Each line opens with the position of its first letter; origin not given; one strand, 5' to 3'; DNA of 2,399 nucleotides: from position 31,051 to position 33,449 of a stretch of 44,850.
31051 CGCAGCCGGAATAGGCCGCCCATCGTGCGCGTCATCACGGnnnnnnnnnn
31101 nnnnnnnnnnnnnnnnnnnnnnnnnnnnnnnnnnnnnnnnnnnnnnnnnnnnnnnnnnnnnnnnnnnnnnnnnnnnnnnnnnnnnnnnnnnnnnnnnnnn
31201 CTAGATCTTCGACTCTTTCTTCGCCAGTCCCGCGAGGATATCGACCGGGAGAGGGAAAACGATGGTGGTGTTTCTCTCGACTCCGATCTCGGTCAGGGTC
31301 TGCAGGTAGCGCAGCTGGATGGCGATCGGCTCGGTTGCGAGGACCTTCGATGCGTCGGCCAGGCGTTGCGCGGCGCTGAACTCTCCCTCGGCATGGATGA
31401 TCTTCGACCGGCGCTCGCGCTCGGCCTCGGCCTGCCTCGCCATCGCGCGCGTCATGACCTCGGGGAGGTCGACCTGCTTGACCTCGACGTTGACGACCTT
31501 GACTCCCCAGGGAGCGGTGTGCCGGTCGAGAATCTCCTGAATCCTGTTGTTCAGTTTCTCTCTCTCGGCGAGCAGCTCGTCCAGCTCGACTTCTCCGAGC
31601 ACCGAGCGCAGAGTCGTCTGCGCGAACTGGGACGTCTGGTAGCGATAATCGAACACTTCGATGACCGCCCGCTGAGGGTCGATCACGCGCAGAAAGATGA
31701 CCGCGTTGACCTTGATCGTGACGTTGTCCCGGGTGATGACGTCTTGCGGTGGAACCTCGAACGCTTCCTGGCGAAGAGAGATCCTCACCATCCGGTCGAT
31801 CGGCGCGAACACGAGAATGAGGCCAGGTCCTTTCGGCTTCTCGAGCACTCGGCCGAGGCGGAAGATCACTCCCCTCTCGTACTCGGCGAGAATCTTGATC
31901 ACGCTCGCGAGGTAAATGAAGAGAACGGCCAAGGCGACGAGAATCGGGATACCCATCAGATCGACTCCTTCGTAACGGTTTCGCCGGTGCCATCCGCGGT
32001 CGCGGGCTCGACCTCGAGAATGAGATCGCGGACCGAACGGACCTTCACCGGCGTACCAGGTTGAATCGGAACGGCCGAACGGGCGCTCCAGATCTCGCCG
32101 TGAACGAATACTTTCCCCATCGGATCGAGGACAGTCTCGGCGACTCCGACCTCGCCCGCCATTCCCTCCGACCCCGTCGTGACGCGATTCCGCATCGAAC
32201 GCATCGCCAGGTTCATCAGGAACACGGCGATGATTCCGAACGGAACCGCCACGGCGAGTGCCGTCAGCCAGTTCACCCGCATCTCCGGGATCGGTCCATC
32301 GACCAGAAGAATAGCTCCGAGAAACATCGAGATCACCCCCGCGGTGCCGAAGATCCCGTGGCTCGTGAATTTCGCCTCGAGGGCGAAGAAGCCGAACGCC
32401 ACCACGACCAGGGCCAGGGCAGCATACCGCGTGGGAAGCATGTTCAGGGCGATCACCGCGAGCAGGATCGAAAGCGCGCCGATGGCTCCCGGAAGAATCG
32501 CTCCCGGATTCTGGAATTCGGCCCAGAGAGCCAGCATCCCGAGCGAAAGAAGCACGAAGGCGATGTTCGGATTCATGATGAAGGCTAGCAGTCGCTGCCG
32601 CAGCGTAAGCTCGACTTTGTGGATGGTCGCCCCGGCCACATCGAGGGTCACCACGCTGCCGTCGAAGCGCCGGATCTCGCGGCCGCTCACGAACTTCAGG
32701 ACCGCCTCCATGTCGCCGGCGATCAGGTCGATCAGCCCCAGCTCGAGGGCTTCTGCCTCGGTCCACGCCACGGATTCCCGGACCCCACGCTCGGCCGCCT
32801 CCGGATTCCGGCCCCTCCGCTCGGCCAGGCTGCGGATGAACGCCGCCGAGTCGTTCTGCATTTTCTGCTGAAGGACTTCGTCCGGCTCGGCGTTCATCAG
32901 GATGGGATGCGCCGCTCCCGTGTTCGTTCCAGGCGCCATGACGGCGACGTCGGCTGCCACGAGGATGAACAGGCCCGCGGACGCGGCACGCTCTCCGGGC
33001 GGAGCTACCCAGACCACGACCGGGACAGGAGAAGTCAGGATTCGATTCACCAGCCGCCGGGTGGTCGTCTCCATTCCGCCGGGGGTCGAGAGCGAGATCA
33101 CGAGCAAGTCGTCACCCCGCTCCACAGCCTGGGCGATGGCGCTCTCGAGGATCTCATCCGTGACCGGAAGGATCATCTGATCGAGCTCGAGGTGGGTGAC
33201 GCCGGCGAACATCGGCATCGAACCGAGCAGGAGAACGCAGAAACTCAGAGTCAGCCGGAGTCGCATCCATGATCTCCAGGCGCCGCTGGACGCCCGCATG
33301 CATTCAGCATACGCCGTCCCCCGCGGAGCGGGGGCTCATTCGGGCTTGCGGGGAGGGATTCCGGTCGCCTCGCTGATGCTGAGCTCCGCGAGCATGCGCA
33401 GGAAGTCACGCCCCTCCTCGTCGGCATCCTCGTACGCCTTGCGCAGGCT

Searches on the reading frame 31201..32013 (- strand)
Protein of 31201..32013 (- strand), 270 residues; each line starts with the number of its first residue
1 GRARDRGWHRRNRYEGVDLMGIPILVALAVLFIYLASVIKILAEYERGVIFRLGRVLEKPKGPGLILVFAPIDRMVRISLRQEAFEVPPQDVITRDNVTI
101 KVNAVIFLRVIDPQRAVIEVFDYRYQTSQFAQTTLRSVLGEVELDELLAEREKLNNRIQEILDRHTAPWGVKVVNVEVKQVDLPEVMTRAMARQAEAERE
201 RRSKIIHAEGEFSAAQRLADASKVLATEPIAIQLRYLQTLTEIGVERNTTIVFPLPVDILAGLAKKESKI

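Call 10: search_protein_families(library=pfam, proteins=[window:31201-32013:-], max_evalue=0.001)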
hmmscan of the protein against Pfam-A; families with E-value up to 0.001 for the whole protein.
window:31201-32013:- (270 aa): 2 families
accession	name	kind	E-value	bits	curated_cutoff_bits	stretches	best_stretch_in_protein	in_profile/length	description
PF01145.31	Band_7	-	5.5e-34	118.2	23.6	1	42-211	3-175/176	SPFH domain / Band 7 family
PF13421.11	Band_7_1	-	0.00018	21.6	24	1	98-196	99-208/211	SPFH domain-Band 7 family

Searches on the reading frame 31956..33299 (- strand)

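Call 10: search_protein_families(library=pfam, proteins=[window:31956-33299:-], max_evalue=0.001)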
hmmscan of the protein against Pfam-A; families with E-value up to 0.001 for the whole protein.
window:31956-33299:- (447 aa): 4 families
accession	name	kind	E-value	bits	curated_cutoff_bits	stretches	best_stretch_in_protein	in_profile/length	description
PF24961.1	NfeD_membrane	-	9.9e-24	84.1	26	1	245-362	1-117/119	NfeD integral membrane domain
PF01957.25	NfeD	-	1.2e-15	57.8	29.1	1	378-432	2-57/57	NfeD-like C-terminal, partner-binding domain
PF25145.1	NfeD1b_N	-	5e-14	52.7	40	1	46-199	14-161/189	NfeD1b, N-terminal domain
PF01343.23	Peptidase_S49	-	0.00055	20.4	24.9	0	136-202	81-146/154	Peptidase family S49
